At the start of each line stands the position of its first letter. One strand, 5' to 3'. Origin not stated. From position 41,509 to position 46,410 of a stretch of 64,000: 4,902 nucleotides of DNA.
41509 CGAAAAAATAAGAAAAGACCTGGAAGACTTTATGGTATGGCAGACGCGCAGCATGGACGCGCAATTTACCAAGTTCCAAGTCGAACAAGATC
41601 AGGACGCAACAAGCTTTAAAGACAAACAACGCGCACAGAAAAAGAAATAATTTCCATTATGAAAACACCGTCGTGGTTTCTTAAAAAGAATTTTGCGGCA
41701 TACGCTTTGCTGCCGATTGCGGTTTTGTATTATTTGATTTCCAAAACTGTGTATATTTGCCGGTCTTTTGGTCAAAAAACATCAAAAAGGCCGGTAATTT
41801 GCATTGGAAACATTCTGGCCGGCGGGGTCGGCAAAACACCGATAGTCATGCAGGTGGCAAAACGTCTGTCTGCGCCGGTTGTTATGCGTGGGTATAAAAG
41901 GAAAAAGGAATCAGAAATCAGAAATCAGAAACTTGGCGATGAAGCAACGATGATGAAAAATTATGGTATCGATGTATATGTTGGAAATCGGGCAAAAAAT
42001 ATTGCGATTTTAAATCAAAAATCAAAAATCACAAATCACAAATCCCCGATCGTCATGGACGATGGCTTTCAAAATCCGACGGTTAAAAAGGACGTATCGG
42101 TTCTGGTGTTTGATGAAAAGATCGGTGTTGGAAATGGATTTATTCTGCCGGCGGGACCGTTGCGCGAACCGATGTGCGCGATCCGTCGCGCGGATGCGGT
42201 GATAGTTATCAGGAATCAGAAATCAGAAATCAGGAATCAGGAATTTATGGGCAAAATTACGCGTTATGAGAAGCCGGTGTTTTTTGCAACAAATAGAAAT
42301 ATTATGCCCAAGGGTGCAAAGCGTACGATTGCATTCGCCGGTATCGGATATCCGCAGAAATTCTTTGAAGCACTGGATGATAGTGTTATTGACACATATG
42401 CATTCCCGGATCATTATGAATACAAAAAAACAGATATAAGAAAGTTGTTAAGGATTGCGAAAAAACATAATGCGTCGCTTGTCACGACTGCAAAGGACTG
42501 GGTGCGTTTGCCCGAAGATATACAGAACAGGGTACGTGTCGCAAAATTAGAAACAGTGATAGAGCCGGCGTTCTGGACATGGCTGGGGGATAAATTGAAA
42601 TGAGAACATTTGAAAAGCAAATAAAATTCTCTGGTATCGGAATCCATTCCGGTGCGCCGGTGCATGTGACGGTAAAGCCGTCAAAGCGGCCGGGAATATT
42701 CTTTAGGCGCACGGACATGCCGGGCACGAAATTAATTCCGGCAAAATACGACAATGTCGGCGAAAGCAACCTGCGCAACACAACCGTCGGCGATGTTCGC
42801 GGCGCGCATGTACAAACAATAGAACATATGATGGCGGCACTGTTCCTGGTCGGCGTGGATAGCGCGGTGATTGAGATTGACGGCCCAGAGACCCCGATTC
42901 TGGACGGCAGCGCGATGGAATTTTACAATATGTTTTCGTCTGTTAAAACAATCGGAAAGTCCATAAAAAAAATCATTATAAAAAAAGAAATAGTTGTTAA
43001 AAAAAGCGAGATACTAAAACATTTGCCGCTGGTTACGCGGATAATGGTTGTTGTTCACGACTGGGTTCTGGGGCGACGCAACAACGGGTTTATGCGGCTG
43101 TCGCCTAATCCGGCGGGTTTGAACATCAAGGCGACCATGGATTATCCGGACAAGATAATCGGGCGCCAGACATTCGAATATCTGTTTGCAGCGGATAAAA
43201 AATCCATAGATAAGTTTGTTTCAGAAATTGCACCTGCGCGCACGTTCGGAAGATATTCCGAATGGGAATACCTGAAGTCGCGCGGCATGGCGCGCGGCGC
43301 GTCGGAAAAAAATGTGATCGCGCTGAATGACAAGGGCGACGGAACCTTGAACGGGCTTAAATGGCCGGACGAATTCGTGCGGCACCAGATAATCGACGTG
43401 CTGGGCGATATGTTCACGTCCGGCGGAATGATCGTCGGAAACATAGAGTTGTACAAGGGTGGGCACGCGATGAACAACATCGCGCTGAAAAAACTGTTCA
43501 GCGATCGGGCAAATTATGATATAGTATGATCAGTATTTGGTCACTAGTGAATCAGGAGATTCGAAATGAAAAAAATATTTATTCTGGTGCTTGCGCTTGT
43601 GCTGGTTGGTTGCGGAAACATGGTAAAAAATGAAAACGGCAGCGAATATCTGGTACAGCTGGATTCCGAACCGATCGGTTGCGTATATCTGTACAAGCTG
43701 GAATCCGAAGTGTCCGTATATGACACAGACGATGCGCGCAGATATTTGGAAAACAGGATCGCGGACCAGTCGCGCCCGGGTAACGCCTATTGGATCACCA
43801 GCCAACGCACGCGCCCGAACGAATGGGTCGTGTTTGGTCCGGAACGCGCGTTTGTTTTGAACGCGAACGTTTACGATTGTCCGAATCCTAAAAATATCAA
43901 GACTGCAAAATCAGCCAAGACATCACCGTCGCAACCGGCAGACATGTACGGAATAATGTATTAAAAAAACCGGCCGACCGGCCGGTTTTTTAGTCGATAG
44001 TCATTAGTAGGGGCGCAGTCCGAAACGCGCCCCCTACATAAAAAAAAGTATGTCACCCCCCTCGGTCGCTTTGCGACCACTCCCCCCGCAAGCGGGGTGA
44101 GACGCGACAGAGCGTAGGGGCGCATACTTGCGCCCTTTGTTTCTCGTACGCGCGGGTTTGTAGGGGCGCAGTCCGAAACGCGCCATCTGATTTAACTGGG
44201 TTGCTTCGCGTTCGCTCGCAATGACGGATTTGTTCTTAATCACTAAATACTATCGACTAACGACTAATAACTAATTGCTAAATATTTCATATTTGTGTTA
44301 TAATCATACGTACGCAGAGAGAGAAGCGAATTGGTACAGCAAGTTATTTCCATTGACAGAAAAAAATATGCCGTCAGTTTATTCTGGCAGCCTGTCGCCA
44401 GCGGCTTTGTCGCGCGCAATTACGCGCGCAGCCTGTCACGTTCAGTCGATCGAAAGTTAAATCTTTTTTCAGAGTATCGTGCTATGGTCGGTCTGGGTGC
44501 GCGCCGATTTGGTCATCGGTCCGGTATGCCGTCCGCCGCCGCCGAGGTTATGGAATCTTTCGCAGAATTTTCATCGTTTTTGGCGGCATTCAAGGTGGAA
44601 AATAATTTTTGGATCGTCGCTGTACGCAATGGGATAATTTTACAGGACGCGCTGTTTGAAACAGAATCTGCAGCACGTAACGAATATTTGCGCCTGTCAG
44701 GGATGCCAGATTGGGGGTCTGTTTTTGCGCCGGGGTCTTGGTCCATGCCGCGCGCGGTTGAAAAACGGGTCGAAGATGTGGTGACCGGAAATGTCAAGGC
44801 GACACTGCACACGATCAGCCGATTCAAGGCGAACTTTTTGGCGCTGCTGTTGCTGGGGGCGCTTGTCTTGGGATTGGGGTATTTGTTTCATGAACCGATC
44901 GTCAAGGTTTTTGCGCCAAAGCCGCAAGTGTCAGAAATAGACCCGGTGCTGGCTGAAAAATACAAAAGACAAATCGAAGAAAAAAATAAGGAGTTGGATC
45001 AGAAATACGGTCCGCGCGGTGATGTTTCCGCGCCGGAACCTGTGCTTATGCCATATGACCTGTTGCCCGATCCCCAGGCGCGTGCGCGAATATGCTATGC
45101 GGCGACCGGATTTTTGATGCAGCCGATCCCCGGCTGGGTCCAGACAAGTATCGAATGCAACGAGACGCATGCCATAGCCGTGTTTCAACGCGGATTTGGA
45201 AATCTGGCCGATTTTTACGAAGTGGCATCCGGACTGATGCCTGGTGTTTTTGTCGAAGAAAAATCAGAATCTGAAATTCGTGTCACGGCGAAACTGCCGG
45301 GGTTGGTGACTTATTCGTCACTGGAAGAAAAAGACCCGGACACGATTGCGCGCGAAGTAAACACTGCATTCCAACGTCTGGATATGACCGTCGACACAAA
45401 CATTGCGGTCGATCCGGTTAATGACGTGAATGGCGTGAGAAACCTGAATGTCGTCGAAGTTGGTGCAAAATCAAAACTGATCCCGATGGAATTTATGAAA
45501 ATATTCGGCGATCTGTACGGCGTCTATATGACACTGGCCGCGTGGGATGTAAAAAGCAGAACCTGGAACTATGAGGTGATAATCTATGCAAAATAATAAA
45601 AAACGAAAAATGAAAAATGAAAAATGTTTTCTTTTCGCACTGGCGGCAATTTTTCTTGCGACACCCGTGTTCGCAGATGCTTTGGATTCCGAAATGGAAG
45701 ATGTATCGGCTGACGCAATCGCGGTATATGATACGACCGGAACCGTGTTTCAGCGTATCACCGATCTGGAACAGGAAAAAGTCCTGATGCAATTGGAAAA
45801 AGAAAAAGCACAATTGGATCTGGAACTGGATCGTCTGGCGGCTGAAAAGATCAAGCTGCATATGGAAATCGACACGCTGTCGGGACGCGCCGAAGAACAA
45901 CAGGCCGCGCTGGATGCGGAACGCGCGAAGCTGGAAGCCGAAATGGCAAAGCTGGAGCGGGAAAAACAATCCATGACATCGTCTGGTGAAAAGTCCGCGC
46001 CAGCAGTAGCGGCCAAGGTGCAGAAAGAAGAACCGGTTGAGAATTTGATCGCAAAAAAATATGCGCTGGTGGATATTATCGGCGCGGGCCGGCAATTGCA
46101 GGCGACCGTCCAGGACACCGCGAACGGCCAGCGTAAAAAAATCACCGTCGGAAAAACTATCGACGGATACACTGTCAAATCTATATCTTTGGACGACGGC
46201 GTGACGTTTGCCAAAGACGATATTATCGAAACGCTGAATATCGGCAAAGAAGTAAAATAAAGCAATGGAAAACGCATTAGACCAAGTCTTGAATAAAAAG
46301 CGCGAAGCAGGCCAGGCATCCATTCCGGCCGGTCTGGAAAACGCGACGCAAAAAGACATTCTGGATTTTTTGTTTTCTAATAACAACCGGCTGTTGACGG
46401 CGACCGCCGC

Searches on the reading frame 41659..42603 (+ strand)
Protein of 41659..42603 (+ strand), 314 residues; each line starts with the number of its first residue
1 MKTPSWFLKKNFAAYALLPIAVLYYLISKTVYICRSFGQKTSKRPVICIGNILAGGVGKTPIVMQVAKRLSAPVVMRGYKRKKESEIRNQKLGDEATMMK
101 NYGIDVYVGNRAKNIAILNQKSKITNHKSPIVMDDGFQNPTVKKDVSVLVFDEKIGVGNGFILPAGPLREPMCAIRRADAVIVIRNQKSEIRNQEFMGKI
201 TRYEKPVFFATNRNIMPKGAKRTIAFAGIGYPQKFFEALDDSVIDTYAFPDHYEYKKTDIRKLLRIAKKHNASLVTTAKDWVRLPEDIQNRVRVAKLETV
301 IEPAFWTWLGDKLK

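Call 22: search_solved_structures(query=window:41659-42603:+, show_alignments=2)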
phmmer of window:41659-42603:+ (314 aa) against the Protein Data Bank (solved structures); distinct sequences matched with E-value up to 0.001: 2.
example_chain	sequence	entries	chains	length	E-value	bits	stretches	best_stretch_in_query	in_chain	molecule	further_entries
4ehw_A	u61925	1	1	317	8.8e-20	74.4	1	16-256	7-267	Tetraacyldisaccharide 4'-kinase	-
4ehx_A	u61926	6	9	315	1e-19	74.2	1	16-256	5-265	Tetraacyldisaccharide 4'-kinase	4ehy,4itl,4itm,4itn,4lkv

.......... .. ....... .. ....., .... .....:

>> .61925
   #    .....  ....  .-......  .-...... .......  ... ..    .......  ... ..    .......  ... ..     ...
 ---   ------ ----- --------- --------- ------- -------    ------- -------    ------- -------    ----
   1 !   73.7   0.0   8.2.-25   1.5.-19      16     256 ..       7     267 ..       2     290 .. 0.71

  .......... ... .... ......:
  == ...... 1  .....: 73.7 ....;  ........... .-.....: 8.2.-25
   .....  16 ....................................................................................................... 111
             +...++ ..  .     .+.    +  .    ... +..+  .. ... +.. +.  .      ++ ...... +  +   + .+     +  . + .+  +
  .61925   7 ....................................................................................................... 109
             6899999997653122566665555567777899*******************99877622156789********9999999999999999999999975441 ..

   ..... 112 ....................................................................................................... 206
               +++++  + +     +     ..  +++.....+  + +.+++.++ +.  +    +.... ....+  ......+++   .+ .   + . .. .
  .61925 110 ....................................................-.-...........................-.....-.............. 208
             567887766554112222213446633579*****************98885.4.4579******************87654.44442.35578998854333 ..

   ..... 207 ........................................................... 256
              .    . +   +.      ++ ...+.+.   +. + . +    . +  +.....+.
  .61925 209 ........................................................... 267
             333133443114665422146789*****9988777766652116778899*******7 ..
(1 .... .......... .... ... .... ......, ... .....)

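Call 24: find_homologous_proteins(query=window:41659-42603:+, max_evalue=1e-20)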
Query window:41659-42603:+ (314 aa): 7954 proteins with E <= 1e-20 among 8000 candidates; the best 120 are listed.
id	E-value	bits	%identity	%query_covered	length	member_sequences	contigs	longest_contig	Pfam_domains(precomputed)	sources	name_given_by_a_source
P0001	5.0e-208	707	100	100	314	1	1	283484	PF02606.21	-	-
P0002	7.5e-123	428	64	99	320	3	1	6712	PF02606.21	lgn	-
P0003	3.6e-122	425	63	99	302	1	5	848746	PF02606.21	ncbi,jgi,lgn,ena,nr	ncbi:MAG TPA: tetraacyldisaccharide 4'-kinase [Alphaproteobacteria bacterium]|nr:tetraacyldisacchari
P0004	1.9e-121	423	61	100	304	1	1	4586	PF02606.21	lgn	-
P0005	5.1e-121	422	63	100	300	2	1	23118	PF02606.21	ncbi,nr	ncbi:MAG: tetraacyldisaccharide 4'-kinase [Rickettsiales bacterium]|nr:tetraacyldisaccharide 4'-kina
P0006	1.8e-120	420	63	100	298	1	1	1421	PF02606.21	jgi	-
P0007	1.8e-119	417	61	99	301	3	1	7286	PF02606.21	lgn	-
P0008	3.3e-119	416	62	100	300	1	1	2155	PF02606.21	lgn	-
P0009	1.3e-118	414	60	99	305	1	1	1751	PF02606.21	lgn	-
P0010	2.2e-118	413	62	100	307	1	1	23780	PF02606.21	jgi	jgi:tetraacyldisaccharide 4'-kinase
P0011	3.2e-117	409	60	100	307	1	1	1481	PF02606.21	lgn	-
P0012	1.6e-116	407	60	100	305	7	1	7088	PF02606.21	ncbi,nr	ncbi:MAG: tetraacyldisaccharide 4'-kinase [Alphaproteobacteria bacterium]|nr:tetraacyldisaccharide 4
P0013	6.7e-115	402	61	99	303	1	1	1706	PF02606.21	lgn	-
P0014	2.6e-114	400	58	100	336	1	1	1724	PF02606.21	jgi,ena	-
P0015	4.8e-114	399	60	100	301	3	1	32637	PF02606.21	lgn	-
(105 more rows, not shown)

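Call 26: find_encoding_contigs(protein=P0004, flank=10000, max_places=4)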
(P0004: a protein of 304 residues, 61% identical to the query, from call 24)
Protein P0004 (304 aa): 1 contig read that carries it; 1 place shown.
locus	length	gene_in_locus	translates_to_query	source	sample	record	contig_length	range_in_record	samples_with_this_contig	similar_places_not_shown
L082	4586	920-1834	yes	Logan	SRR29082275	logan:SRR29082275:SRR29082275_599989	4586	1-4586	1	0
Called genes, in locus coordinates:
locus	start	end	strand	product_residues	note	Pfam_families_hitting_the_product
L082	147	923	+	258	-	PF04028:DUF374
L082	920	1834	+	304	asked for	PF02606:LpxK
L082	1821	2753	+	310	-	PF03331:LpxC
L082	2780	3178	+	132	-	-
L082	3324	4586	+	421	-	?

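Call 27: find_encoding_contigs(protein=P0010, flank=10000, max_places=4)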
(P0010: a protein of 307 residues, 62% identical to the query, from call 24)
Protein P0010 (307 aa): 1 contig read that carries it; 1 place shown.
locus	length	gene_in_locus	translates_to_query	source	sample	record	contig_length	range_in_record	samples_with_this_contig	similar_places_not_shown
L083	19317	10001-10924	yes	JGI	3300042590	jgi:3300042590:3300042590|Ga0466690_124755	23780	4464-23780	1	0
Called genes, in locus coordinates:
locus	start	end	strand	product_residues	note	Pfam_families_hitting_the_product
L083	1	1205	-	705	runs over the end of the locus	-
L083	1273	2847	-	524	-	PF00078:RVT_1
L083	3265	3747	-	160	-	-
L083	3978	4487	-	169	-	PF00239:Resolvase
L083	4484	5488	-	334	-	PF00589:Phage_integrase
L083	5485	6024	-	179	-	-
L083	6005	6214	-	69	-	PF12728:HTH_17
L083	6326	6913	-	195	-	-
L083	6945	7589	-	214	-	-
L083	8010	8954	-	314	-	PF13565:HTH_32 (faint), PF13936:HTH_38 (weak)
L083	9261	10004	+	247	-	PF04028:DUF374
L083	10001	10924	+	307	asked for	PF02606:LpxK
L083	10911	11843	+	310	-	PF03331:LpxC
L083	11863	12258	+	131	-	-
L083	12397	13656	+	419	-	PF06864:PAP_PilO (weak)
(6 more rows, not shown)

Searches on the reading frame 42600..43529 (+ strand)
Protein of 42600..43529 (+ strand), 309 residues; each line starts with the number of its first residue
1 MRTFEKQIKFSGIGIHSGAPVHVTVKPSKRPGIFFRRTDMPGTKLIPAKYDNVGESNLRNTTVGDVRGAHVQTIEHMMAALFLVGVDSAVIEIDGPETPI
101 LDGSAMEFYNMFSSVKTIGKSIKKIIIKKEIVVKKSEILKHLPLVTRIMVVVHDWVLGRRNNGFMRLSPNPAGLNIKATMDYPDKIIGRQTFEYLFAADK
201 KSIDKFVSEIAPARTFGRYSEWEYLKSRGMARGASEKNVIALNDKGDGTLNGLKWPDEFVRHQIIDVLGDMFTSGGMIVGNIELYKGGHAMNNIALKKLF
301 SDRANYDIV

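Call 19: find_encoding_contigs(protein=window:42600-43529:+, flank=10000, max_places=10)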
Protein window:42600-43529:+ (309 aa): 1 contig read that carries it; 1 place shown.
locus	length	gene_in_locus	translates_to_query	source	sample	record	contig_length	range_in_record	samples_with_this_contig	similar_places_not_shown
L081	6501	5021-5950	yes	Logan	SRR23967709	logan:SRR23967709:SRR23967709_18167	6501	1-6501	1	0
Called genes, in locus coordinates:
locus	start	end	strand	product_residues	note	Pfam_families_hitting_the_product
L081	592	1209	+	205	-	PF02230:Abhydrolase_2 (weak)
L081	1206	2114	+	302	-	PF00389:2-Hacid_dh, PF02826:2-Hacid_dh_C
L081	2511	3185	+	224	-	PF02224:Cytidylate_kin (weak)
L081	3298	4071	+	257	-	PF04028:DUF374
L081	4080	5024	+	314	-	PF02606:LpxK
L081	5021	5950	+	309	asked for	PF03331:LpxC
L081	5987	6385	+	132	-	-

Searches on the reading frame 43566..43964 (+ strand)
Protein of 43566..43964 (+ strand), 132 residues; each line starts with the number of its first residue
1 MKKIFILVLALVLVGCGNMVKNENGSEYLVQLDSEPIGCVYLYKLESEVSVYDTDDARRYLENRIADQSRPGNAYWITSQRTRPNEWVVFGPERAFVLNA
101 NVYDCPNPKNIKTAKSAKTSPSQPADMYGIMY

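Call 57: search_protein_families(library=pfam, proteins=[window:43566-43964:+])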
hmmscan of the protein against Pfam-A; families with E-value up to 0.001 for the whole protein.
window:43566-43964:+ (132 aa): 0 families

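Call 70: search_protein_families(library=ncbifam, proteins=[window:43566-43964:+], max_evalue=0.01)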
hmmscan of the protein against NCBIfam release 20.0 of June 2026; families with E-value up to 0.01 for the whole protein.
window:43566-43964:+ (132 aa): 2 families
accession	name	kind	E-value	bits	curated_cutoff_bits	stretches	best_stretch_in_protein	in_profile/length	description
NF047847.2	SS_mature_LptM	equivalog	0.0042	17.2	27.7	1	1-18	1-22/31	LPS translocon maturation chaperone LptM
TIGR02269.1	TIGR02269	equivalog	0.0079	15.8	85.75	1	6-82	4-84/209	SitA6 family polymorphic toxin lipoprotein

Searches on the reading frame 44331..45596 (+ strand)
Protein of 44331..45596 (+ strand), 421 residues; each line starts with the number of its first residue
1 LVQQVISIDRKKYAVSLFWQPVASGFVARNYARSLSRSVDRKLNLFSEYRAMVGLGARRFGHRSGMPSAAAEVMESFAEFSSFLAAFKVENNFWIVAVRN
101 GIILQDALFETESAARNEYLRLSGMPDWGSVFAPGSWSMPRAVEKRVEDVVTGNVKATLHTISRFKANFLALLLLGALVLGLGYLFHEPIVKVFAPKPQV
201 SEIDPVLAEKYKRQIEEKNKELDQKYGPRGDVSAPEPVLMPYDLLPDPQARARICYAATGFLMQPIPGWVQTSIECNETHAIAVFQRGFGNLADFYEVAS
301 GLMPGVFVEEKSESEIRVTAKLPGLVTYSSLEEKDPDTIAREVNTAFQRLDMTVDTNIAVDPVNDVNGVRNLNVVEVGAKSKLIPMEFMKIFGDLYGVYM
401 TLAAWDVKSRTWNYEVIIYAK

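Call 57: search_protein_families(library=pfam, proteins=[window:44331-45596:+])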
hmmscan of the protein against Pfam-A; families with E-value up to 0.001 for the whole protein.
window:44331-45596:+ (421 aa): 1 family
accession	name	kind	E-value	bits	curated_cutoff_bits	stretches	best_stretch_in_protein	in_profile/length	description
PF06864.17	PAP_PilO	-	2.8e-06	26.9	26.7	1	17-297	5-282/419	Pilin accessory protein (PilO)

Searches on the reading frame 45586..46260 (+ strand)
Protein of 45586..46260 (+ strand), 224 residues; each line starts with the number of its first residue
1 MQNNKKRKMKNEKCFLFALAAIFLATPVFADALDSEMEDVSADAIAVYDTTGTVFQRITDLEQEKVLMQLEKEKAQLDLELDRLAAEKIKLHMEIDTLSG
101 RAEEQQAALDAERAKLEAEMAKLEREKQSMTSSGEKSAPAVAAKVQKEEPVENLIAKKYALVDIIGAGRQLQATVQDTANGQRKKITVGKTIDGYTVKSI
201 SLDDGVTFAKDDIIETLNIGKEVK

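Call 57: search_protein_families(library=pfam, proteins=[window:45586-46260:+])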
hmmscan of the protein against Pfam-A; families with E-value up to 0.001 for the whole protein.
window:45586-46260:+ (224 aa): 0 families

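Call 70: search_protein_families(library=ncbifam, proteins=[window:45586-46260:+], max_evalue=0.01)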
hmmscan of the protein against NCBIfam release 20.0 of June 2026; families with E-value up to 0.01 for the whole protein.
window:45586-46260:+ (224 aa): 7 families
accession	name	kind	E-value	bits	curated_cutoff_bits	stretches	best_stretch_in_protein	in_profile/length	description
TIGR03021.1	pilP_fam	equivalog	8.4e-09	36.5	34.65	1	110-203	20-114/119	type IV pilus biogenesis protein PilP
NF045487.1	ASRP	equivalog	1.1e-05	24.3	300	1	39-177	84-222/593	archaea-specific SMC-related protein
NF009344.0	PRK12705.1-1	equivalog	0.00013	20.7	831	1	56-149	78-168/572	hypothetical protein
NF038025.1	dapto_LiaX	exception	0.0034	16.2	350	1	41-134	85-178/512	daptomycin-sensing surface protein LiaX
NF010289.0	PRK13729.1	equivalog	0.0043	16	504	1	29-156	32-155/474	F-type conjugal transfer pilus assembly protein TraB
NF038350.1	taxis_HmpF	equivalog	0.0051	15.2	200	1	63-135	119-190/553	pilus motility taxis protein HmpF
NF047368.1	collar_FlbB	equivalog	0.0056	16.5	110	1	51-153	29-127/193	periplasmic-type flagellar collar protein FlbB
